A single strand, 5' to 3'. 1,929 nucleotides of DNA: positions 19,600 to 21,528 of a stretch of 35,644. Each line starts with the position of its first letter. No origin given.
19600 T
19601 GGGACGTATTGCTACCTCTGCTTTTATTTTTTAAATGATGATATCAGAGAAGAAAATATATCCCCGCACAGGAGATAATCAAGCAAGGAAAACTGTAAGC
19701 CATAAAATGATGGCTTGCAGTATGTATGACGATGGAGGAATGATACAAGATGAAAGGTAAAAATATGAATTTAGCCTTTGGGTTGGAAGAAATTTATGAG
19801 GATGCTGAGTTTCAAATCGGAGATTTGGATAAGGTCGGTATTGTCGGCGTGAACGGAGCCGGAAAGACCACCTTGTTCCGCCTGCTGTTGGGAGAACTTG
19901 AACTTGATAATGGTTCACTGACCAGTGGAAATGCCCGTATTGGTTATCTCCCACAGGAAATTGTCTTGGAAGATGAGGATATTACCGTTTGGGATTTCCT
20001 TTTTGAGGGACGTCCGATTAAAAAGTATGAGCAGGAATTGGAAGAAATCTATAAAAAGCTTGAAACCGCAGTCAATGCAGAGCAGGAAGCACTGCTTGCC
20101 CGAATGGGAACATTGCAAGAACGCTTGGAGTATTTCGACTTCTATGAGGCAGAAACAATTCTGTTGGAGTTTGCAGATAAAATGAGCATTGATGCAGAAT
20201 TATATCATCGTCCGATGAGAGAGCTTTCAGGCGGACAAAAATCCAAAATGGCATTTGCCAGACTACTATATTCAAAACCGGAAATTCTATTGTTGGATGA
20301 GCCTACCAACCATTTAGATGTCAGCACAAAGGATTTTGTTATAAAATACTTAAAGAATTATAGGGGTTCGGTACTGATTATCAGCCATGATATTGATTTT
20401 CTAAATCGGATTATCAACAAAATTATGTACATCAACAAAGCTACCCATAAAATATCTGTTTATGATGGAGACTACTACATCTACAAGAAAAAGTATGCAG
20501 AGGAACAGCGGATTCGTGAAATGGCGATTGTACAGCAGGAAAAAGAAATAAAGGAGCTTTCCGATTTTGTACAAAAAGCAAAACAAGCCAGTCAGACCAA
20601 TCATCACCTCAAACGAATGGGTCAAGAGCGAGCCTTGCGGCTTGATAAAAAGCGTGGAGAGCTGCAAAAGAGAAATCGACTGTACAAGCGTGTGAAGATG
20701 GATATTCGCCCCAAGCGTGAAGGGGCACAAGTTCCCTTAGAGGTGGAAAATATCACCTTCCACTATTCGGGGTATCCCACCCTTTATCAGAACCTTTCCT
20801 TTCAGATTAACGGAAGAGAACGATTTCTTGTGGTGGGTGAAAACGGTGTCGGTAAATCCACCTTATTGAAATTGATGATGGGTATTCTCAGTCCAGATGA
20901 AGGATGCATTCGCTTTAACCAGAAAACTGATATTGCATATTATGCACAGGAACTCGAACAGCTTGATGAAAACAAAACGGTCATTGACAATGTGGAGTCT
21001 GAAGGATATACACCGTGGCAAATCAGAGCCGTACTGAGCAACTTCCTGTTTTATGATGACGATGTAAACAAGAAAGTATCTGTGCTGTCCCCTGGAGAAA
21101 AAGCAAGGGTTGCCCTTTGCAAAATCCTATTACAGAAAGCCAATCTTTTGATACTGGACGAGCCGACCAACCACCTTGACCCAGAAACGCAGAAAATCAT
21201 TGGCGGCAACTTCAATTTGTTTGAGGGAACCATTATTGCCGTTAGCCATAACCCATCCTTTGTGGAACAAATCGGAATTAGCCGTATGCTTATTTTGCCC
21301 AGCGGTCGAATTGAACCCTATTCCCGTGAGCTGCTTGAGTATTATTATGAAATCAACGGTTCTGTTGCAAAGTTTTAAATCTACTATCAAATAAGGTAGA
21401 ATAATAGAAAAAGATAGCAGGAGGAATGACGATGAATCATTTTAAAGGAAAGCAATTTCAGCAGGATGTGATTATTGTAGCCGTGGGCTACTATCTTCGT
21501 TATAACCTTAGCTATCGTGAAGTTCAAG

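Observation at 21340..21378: C-terminus of the poxtA-like ABC-F is written by the IS1216 inverted repeat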

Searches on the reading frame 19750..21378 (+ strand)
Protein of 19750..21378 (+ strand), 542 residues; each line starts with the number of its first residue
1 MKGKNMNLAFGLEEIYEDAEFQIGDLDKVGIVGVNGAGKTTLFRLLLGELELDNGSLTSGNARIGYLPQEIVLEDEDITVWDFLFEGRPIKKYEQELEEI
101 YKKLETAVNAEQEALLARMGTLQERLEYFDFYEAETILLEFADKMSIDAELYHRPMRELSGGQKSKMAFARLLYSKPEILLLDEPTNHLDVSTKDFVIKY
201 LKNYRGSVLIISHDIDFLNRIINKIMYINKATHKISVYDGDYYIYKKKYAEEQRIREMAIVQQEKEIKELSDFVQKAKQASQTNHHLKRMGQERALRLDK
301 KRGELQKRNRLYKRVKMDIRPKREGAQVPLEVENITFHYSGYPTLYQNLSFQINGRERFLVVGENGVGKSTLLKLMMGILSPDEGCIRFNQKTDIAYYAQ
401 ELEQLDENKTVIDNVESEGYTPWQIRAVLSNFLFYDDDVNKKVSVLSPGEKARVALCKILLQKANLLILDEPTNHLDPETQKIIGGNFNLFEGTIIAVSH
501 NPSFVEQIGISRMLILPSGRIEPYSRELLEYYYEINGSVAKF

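Call 15: search_dna_similar(query=window:19750-21378:+, collection=plasmids, mode=protein, max_rows=60, rows=spread)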
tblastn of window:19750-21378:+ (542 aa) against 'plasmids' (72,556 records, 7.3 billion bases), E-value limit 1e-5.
The search stops at 5000 records and this limit was reached: more records match than are counted here, and every count below describes the 5000 best-scoring records only.
In 5 record(s) the limit of 40 matching pieces per record was reached: places in those records are undercounted.
Records with a match: at least 5000; places in all: 16881; records where one place covers at least 80% of the query: 2675.
Best place of each record, by identity: >=99% 129; 60-80% 2; <60% 4869.
By first word of the organism name: Klebsiella 749; Rhizobium 545; Enterococcus 479; Staphylococcus 456; Escherichia 299; Acinetobacter 212; Bacillus 192; Sinorhizobium 170; Agrobacterium 120; Clostridium 113; and 281 more.
By predicted mobility (MOB-suite, as given by PLSDB): non-mobilizable 2079; conjugative 1714; mobilizable 1207.
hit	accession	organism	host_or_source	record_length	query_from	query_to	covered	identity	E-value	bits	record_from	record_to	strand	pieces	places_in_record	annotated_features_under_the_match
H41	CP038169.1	Enterococcus faecium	swine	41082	1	542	100%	100.0%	0e+0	1049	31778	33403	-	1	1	poxtA: ABC-F type ribosomal protection protein PoxtA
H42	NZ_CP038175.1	Enterococcus faecium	chicken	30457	1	542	100%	100.0%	0e+0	1049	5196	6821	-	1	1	poxtA: ABC-F type ribosomal protection protein PoxtA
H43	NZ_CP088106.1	Rhizobium ruizarguesonis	cell culture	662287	27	531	93%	34.2%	8e-69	248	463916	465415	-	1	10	ABC-F family ATP-binding cassette domain-containing protein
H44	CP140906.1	Sinorhizobium medicae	Medicago lupulina,whole organism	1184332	27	531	93%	33.7%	3e-65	237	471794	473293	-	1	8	ABC-F family ATP-binding cassette domain-containing protein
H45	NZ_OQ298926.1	Enterococcus avium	-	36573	15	522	94%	32.8%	1e-58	218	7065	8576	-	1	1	optrA: ABC-F type ribosomal protection protein OptrA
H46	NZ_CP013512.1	Rhizobium sp. N1314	Phaseolus vulgaris,Whole ...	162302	27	531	93%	32.8%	5e-69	248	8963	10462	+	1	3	ABC-F family ATP-binding cassette domain-containing protein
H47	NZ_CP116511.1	Enterococcus gallinarum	Bos taurus,whole organism,fecal sample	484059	1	536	99%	30.6%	5e-55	207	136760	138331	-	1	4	ABC-F family ATP-binding cassette domain-containing protein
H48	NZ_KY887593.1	Citrobacter freundii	-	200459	28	508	89%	32.7%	8e-35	222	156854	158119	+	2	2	none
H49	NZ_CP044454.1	Acinetobacter indicus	soil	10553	15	531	95%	29.1%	4e-44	175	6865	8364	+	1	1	ATP-binding cassette domain-containing protein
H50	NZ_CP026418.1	Acinetobacter sp. ACNIH2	-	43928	5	508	93%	29.7%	1e-33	214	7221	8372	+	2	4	msr(E): ABC-F type ribosomal protection protein Msr(E) | msrE: msr-type ABC-F protein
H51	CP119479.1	Salmonella enterica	Product-Raw-Ground, Comminuted or ...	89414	5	508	93%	29.7%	1e-33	214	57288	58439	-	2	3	msrE: msr-type ABC-F protein | msr(E): ABC-F type ribosomal protection protein Msr(E)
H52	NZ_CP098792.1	Acinetobacter baumannii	Homo sapiens,blood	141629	5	508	93%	29.7%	1e-33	214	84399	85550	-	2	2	msrE: msr-type ABC-F protein | msr(E): ABC-F type ribosomal protection protein Msr(E)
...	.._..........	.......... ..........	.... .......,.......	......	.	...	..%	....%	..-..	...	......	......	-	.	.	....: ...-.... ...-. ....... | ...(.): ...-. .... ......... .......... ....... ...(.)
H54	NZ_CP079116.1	Klebsiella pneumoniae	Homo sapiens,urine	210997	5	508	93%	29.7%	1e-33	214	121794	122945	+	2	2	msr(E): ABC-F type ribosomal protection protein Msr(E) | msrE: msr-type ABC-F protein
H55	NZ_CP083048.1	Klebsiella pneumoniae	Homo sapiens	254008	5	508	93%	29.7%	1e-33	214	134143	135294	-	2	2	msrE: msr-type ABC-F protein | msr(E): ABC-F type ribosomal protection protein Msr(E)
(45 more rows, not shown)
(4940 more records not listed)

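Call 16: search_solved_structures(query=window:19750-21375:+, show_alignments=1)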
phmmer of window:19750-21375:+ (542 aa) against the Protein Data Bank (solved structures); distinct sequences matched with E-value up to 0.001: 573 (the best 60 are shown).
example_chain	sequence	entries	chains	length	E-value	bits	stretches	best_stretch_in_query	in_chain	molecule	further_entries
7p7q_0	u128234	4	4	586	3.7e-267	890.2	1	1-536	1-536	ARE-ABC-F family resistance factor PoxtA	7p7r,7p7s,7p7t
9njf_Y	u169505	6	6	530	4.5e-76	259.8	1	4-527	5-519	Probable ATP-binding protein YbiT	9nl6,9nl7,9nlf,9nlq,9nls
9nlj_U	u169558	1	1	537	1e-72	248.7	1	9-519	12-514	Uup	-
5zxd_A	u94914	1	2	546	8.7e-66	225.8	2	13-424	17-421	ATP-binding cassette sub-family F member 1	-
7msc_x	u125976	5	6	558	7.2e-64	219.5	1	6-507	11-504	Energy-dependent translational throttle protein EttA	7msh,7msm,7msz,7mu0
7p48_6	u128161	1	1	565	7.1e-60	206.3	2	122-508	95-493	ABC-F type ribosomal protection protein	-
4fin_A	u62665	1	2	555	9.5e-60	205.9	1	28-531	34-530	EttA (YjjK) ABCF family protein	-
3j5s_D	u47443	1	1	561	9.9e-60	205.8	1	28-531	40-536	Energy-dependent translational throttle A (EttA)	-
9nl5_E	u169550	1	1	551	6.1e-59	203.2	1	28-531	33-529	EttA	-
9nlb_E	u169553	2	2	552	6.2e-59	203.2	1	28-531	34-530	Energy-dependent translational throttle protein EttA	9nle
9nlh_H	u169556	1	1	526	5.7e-57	196.7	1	8-532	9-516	YheS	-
9vvi_W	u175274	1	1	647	9.1e-57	196.1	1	8-532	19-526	Probable ATP-binding protein YheS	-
8buu_9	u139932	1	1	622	5.4e-56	193.5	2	156-531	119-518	ExpZ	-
6r84_A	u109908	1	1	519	1.9e-54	188.4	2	120-416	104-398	ABC transporter ATP-binding protein ARB1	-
6ha8_V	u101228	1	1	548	2.1e-48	168.5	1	131-519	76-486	Nucleotide-binding protein ExpZ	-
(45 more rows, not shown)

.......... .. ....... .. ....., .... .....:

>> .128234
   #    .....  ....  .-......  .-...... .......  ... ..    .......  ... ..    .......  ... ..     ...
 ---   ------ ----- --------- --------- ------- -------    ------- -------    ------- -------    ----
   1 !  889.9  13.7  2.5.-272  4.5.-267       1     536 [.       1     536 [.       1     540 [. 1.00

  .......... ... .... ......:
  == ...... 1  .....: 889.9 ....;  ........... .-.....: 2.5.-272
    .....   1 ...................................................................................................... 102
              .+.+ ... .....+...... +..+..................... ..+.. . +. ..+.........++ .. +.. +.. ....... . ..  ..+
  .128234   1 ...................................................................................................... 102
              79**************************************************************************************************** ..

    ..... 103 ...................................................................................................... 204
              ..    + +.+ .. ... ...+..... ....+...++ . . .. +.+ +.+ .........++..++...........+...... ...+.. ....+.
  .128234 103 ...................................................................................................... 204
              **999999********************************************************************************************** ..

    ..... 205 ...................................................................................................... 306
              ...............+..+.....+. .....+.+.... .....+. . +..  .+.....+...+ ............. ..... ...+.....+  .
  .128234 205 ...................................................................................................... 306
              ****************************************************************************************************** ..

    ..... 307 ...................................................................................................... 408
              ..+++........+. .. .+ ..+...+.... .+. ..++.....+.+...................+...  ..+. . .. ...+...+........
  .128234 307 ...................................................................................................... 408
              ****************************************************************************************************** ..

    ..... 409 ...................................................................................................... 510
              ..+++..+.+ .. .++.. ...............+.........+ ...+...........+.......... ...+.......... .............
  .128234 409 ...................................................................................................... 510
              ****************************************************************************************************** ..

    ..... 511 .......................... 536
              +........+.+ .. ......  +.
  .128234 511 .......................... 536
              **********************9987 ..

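Call 30: find_homologous_proteins(query=window:19750-21375:+, max_evalue=1e-100)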
Query window:19750-21375:+ (542 aa): 5903 proteins with E <= 1e-100 among 8000 candidates; the best 120 are listed.
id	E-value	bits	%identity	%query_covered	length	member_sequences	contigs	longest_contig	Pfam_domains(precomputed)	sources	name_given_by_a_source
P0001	0.0e+0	1203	100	100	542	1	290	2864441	PF01926.30,PF00005.34,PF13175.13,PF13476.13,PF13555.13,PF13401.13,PF02463.26,PF13304.13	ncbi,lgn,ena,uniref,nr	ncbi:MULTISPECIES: ABC-F type ribosomal protection protein PoxtA [Bacteria]|uniref:PoxtA n=9 Tax=Bac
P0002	0.0e+0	1201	100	100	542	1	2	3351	PF01926.30,PF00005.34,PF13175.13,PF13476.13,PF13555.13,PF13401.13,PF02463.26,PF13304.13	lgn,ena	-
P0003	0.0e+0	1201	100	100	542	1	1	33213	PF01926.30,PF00005.34,PF13175.13,PF13476.13,PF13555.13,PF13401.13,PF02463.26,PF13304.13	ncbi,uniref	ncbi:ABC-F type ribosomal protection protein PoxtA (plasmid) [Enterococcus hirae]|uniref:ABC-F type 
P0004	0.0e+0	1201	100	100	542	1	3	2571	PF01926.30,PF00005.34,PF13175.13,PF13476.13,PF13555.13,PF13401.13,PF02463.26,PF13304.13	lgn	-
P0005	0.0e+0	1201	100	100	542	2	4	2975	PF01926.30,PF00005.34,PF13175.13,PF13476.13,PF13555.13,PF13401.13,PF02463.26,PF13304.13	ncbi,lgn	-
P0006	0.0e+0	1201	100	100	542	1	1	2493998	PF01926.30,PF00005.34,PF13175.13,PF13476.13,PF13555.13,PF13401.13,PF02463.26,PF13304.13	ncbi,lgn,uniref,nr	ncbi:ABC-F type ribosomal protection protein PoxtA [Companilactobacillus farciminis]|uniref:ABC-F ty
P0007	0.0e+0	1201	100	100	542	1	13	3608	PF01926.30,PF00005.34,PF13175.13,PF13476.13,PF13555.13,PF13401.13,PF02463.26,PF13304.13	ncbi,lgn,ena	-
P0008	0.0e+0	1200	100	100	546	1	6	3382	PF01926.30,PF00005.34,PF13175.13,PF13476.13,PF13555.13,PF13401.13,PF02463.26,PF13304.13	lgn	-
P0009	0.0e+0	1200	100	100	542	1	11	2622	PF01926.30,PF00005.34,PF13175.13,PF13555.13,PF13401.13,PF02463.26,PF13304.13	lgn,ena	-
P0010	0.0e+0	1200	100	100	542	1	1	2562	PF01926.30,PF00005.34,PF13175.13,PF13476.13,PF13555.13,PF13401.13,PF02463.26,PF13304.13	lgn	-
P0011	0.0e+0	1200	100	100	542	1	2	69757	PF01926.30,PF00005.34,PF13175.13,PF13476.13,PF13555.13,PF13401.13,PF02463.26,PF13304.13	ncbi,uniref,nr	ncbi:ABC-F type ribosomal protection protein PoxtA [Enterococcus faecium]|uniref:ARE-ABC-F family re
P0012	0.0e+0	1200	100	100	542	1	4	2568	PF01926.30,PF00005.34,PF13175.13,PF13476.13,PF13555.13,PF13401.13,PF02463.26,PF13304.13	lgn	-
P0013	0.0e+0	1200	100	100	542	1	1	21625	PF00005.34,PF13555.13,PF02463.26,PF13304.13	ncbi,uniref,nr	ncbi:ABC-F type ribosomal protection protein PoxtA (plasmid) [Enterococcus faecium]|uniref:ABC-F typ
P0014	0.0e+0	1200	100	100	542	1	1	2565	PF01926.30,PF00005.34,PF13175.13,PF13555.13,PF13401.13,PF02463.26,PF13304.13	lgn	-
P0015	0.0e+0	1200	100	100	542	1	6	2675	PF01926.30,PF00005.34,PF13175.13,PF13476.13,PF13555.13,PF13401.13,PF02463.26,PF13304.13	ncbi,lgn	-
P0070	0.0e+0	1191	100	100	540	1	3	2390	PF01926.30,PF00005.34,PF13175.13,PF13476.13,PF13555.13,PF13401.13,PF02463.26,PF13304.13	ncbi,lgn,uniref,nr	ncbi:putative ABC transporter ATP-binding protein YdiF [Enterococcus thailandicus]|uniref:ABC-F type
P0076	0.0e+0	1190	100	99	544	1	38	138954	PF01926.30,PF00005.34,PF13175.13,PF13476.13,PF13555.13,PF13401.13,PF02463.26,PF13304.13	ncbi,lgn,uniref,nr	ncbi:ABC-F type ribosomal protection protein PoxtA2 [Enterococcus hulanensis]|uniref:ARE-ABC-F famil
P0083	0.0e+0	1189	99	100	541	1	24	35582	PF01926.30,PF00005.34,PF13175.13,PF13476.13,PF13555.13,PF13401.13,PF02463.26,PF13304.13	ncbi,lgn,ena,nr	ncbi:ABC-F type ribosomal protection protein PoxtA [Ligilactobacillus salivarius]|nr:ABC-F type ribo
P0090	0.0e+0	1188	100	99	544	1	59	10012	PF01926.30,PF00005.34,PF13175.13,PF13476.13,PF13555.13,PF13401.13,PF02463.26,PF13304.13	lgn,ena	-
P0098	0.0e+0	1187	100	99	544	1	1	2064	PF01926.30,PF00005.34,PF13175.13,PF13476.13,PF13555.13,PF13401.13,PF02463.26,PF13304.13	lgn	-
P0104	0.0e+0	1186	100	99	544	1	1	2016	PF01926.30,PF00005.34,PF13175.13,PF13476.13,PF13555.13,PF13401.13,PF02463.26,PF13304.13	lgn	-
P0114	0.0e+0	1184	99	99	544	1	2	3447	PF01926.30,PF00005.34,PF13175.13,PF13476.13,PF13555.13,PF13401.13,PF02463.26,PF13304.13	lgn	-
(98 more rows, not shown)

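Call 32: find_encoding_contigs(protein=P0090, flank=5000, max_places=10)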
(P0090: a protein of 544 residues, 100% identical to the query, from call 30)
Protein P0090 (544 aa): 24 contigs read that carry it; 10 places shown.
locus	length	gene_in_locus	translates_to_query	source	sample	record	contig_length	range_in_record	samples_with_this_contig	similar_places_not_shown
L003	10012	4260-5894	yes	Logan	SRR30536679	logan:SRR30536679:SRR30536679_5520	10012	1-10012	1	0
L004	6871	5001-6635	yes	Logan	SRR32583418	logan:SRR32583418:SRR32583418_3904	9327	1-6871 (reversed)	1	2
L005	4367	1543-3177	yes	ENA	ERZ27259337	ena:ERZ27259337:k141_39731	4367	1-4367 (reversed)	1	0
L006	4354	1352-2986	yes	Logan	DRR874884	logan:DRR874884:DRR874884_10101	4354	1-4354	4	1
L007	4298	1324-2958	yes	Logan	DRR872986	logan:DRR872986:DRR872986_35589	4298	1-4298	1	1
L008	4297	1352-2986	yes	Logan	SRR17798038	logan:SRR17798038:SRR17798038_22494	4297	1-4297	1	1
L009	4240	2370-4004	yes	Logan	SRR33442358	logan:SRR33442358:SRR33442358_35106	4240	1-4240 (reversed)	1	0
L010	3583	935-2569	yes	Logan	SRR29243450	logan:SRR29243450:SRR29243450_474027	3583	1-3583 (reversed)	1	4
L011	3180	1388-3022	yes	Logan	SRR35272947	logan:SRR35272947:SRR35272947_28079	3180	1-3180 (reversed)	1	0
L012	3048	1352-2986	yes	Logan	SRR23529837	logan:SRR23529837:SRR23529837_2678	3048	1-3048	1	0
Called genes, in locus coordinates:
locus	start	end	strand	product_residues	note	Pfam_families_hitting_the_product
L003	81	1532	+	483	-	-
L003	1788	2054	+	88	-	PF04221:RelB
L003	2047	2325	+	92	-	PF15738:YafQ_toxin, PF05016:ParE_toxin (weak)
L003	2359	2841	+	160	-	-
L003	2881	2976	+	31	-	-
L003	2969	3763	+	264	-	PF01636:APH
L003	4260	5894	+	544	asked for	PF00005:ABC_tran, PF13175:AAA_15 (faint), PF13476:AAA_23 (faint), PF01926:MMR_HSR1 (faint), PF02463:SMC_N (faint), PF00005:ABC_tran, PF13555:AAA_29 (weak), PF13304:AAA_21 (weak), +1 more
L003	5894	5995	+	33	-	-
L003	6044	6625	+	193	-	PF13305:TetR_C_33 (weak)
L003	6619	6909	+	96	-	PF12724:Flavodoxin_5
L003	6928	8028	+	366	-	PF21016:RlmN_N (faint), PF04055:Radical_SAM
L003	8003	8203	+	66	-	-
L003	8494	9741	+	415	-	PF01076:Mob_Pre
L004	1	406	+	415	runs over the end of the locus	PF01076:Mob_Pre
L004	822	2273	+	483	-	-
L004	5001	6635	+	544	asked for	PF00005:ABC_tran, PF13175:AAA_15 (faint), PF13476:AAA_23 (faint), PF01926:MMR_HSR1 (faint), PF02463:SMC_N (faint), PF00005:ABC_tran, PF13555:AAA_29 (weak), PF13304:AAA_21 (weak), +1 more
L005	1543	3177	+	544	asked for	PF00005:ABC_tran, PF13175:AAA_15 (faint), PF13476:AAA_23 (faint), PF01926:MMR_HSR1 (faint), PF02463:SMC_N (faint), PF00005:ABC_tran, PF13555:AAA_29 (weak), PF13304:AAA_21 (weak), +1 more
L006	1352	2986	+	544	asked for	PF00005:ABC_tran, PF13175:AAA_15 (faint), PF13476:AAA_23 (faint), PF01926:MMR_HSR1 (faint), PF02463:SMC_N (faint), PF00005:ABC_tran, PF13555:AAA_29 (weak), PF13304:AAA_21 (weak), +1 more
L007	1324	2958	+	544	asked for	PF00005:ABC_tran, PF13175:AAA_15 (faint), PF13476:AAA_23 (faint), PF01926:MMR_HSR1 (faint), PF02463:SMC_N (faint), PF00005:ABC_tran, PF13555:AAA_29 (weak), PF13304:AAA_21 (weak), +1 more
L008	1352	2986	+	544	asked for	PF00005:ABC_tran, PF13175:AAA_15 (faint), PF13476:AAA_23 (faint), PF01926:MMR_HSR1 (faint), PF02463:SMC_N (faint), PF00005:ABC_tran, PF13555:AAA_29 (weak), PF13304:AAA_21 (weak), +1 more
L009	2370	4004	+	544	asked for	PF00005:ABC_tran, PF13175:AAA_15 (faint), PF13476:AAA_23 (faint), PF01926:MMR_HSR1 (faint), PF02463:SMC_N (faint), PF00005:ABC_tran, PF13555:AAA_29 (weak), PF13304:AAA_21 (weak), +1 more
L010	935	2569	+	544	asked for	PF00005:ABC_tran, PF13175:AAA_15 (faint), PF13476:AAA_23 (faint), PF01926:MMR_HSR1 (faint), PF02463:SMC_N (faint), PF00005:ABC_tran, PF13555:AAA_29 (weak), PF13304:AAA_21 (weak), +1 more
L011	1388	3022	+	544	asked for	PF00005:ABC_tran, PF13175:AAA_15 (faint), PF13476:AAA_23 (faint), PF01926:MMR_HSR1 (faint), PF02463:SMC_N (faint), PF00005:ABC_tran, PF13555:AAA_29 (weak), PF13304:AAA_21 (weak), +1 more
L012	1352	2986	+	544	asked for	PF00005:ABC_tran, PF13175:AAA_15 (faint), PF13476:AAA_23 (faint), PF01926:MMR_HSR1 (faint), PF02463:SMC_N (faint), PF00005:ABC_tran, PF13555:AAA_29 (weak), PF13304:AAA_21 (weak), +1 more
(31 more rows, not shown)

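Call 37: find_encoding_contigs(protein=P0070, flank=1500, max_places=3)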
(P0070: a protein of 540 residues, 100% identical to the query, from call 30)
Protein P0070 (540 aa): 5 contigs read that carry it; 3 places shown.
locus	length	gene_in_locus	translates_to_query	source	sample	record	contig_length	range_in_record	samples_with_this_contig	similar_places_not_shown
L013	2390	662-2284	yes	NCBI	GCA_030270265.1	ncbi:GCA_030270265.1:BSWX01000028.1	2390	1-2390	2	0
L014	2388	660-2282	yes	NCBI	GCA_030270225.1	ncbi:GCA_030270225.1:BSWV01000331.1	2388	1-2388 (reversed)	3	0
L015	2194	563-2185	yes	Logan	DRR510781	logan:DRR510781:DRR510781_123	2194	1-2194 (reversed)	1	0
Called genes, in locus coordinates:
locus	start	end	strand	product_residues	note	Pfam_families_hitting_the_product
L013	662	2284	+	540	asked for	PF00005:ABC_tran, PF13175:AAA_15 (faint), PF13476:AAA_23 (faint), PF01926:MMR_HSR1 (faint), PF02463:SMC_N (faint), PF00005:ABC_tran, PF13555:AAA_29 (weak), PF13304:AAA_21 (weak), +1 more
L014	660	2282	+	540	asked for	PF00005:ABC_tran, PF13175:AAA_15 (faint), PF13476:AAA_23 (faint), PF01926:MMR_HSR1 (faint), PF02463:SMC_N (faint), PF00005:ABC_tran, PF13555:AAA_29 (weak), PF13304:AAA_21 (weak), +1 more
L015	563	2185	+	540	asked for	PF00005:ABC_tran, PF13175:AAA_15 (faint), PF13476:AAA_23 (faint), PF01926:MMR_HSR1 (faint), PF02463:SMC_N (faint), PF00005:ABC_tran, PF13555:AAA_29 (weak), PF13304:AAA_21 (weak), +1 more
